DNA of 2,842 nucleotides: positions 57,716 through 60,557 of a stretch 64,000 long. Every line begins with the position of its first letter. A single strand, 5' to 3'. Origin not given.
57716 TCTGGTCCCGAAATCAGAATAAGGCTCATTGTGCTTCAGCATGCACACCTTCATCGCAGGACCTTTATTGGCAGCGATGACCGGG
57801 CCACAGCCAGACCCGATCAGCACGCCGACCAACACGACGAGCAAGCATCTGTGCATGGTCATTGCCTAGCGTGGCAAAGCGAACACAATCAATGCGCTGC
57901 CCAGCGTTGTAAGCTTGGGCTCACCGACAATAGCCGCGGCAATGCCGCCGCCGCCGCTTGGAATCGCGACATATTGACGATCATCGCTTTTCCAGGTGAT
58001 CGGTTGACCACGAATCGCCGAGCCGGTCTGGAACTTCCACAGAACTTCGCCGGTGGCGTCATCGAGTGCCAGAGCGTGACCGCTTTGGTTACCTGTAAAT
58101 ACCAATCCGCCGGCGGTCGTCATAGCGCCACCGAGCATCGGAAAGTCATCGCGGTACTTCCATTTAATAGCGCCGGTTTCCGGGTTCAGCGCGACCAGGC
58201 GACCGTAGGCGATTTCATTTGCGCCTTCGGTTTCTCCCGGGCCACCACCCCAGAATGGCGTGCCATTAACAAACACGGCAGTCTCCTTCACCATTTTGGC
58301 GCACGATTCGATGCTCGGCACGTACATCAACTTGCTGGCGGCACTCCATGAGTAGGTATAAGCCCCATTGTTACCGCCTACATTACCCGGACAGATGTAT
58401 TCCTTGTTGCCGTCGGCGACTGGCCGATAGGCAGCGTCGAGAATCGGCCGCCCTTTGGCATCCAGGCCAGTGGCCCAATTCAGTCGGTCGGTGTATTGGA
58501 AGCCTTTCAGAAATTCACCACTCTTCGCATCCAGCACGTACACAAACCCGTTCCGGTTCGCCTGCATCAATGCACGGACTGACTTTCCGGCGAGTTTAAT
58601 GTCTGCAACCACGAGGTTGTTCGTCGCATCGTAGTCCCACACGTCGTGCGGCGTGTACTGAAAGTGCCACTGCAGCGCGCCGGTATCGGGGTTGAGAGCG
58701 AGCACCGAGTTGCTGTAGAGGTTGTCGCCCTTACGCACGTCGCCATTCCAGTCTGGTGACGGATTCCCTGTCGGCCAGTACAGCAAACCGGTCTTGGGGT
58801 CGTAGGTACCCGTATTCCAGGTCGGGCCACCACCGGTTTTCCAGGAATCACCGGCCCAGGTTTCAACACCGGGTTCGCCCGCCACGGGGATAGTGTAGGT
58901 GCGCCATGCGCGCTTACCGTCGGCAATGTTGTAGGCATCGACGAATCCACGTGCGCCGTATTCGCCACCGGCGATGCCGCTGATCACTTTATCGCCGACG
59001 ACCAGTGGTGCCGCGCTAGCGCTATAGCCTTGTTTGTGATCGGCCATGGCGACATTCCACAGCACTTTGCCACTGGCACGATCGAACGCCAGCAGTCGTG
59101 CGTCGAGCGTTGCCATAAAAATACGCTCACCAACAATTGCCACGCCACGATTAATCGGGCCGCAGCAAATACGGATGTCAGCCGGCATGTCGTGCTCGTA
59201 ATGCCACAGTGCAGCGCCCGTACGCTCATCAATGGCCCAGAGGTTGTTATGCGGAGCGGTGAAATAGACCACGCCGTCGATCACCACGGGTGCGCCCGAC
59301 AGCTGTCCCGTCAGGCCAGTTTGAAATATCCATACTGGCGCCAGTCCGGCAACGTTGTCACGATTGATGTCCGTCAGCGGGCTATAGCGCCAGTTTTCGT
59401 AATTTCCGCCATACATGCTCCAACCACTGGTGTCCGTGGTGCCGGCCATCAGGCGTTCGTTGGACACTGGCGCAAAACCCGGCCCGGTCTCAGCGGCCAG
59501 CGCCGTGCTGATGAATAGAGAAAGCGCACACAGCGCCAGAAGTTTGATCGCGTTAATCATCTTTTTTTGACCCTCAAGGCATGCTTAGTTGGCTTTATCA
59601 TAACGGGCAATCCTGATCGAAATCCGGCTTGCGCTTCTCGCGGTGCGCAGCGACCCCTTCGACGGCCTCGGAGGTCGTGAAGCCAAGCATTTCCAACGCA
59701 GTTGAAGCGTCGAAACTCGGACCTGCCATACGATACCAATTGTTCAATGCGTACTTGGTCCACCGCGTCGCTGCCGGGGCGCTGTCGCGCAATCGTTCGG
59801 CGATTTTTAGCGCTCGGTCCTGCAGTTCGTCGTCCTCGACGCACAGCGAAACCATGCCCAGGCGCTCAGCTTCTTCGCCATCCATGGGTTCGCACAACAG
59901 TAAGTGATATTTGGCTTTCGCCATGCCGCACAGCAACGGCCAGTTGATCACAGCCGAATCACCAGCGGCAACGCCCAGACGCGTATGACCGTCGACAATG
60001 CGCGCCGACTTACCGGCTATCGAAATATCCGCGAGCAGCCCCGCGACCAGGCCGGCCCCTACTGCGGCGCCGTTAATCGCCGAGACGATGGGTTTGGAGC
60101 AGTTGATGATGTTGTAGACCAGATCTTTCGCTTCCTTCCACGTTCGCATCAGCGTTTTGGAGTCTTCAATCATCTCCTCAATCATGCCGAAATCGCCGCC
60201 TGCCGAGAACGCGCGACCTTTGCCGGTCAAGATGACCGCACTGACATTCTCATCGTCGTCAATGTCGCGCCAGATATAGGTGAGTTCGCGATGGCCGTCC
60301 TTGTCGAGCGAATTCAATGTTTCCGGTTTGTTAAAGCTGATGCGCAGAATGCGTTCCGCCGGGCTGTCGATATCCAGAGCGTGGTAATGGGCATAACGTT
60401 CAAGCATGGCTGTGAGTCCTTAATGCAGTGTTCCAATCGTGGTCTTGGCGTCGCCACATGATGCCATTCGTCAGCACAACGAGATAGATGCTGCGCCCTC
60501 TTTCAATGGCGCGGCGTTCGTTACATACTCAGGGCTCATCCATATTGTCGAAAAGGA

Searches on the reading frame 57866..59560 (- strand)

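Call 70: search_protein_families(library=pfam, proteins=[window:57866-59560:-], max_evalue=0.00001)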
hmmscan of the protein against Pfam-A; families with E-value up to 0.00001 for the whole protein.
window:57866-59560:- (564 aa): 3 families
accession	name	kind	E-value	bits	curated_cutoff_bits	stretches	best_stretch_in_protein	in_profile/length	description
PF01011.28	PQQ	-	5.7e-84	283.3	26.7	2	47-351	1-335/595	Glucose/ethanol/alcohol dehydrogenase, beta-propeller domain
PF13360.13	PQQ_2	-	1.3e-28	100.7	27.6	2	452-535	42-127/233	Outer membrane protein assembly factor BamB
PF13570.13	Beta-prop_ACSF4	-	3.3e-15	56.7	133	1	453-527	155-227/329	Beta-alanine-activating enzyme, beta-propeller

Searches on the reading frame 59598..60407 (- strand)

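Call 70: search_protein_families(library=pfam, proteins=[window:59598-60407:-], max_evalue=0.00001)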
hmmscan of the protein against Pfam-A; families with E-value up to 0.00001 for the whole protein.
window:59598-60407:- (269 aa): 2 families
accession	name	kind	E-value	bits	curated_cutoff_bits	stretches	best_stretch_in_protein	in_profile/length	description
PF00378.25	ECH_1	-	8.9e-50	169.8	27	1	19-265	5-250/251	Enoyl-CoA hydratase/isomerase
PF16113.10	ECH_2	-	4e-23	82.9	27.2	1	22-205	3-187/335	Enoyl-CoA hydratase/isomerase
